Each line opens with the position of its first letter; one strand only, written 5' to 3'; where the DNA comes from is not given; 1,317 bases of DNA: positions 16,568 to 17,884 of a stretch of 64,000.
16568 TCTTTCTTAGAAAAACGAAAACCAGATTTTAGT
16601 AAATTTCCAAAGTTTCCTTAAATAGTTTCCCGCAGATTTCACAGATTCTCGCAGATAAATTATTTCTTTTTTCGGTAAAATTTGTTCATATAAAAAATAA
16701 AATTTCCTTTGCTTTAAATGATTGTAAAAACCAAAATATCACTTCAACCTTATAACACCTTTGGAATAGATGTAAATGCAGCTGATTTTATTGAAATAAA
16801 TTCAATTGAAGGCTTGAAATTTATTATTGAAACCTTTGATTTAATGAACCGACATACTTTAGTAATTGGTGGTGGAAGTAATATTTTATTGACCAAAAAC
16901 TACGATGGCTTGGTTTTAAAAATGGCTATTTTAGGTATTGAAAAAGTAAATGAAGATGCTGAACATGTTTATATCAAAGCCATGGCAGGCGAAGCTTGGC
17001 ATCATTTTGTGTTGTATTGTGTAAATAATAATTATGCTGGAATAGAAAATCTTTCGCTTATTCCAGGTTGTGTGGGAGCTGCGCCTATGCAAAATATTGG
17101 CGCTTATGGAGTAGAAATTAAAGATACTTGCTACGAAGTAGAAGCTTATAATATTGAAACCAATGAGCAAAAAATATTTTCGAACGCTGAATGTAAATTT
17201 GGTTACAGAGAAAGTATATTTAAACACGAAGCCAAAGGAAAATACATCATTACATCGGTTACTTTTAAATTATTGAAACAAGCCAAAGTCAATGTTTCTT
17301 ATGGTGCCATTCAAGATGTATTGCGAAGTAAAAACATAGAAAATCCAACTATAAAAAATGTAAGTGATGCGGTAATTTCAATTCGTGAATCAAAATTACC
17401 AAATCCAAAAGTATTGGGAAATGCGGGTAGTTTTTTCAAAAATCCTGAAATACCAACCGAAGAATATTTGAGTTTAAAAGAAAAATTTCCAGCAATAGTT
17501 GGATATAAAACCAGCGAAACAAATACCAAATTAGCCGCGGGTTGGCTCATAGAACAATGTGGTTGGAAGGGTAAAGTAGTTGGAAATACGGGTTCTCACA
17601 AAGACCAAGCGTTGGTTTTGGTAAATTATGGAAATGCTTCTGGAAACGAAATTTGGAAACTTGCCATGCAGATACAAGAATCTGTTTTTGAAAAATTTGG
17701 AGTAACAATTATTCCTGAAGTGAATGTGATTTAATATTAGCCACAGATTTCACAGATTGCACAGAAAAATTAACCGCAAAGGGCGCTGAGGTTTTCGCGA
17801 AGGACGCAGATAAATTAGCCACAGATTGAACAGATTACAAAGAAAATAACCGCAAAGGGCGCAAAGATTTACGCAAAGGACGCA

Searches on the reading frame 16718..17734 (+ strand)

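Call 68: search_protein_families(library=pfam, proteins=[window:16718-17734:+], max_evalue=0.00001)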
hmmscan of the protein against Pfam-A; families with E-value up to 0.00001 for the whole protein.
window:16718-17734:+ (338 aa): 2 families
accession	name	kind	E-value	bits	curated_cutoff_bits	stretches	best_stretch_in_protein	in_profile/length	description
PF02873.21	MurB_C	-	1.5e-27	96.1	27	1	215-338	2-99/99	UDP-N-acetylenolpyruvoylglucosamine reductase, C-terminal domain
PF01565.28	FAD_binding_4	-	8.3e-17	61.6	26.4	1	26-144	6-129/139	FAD binding domain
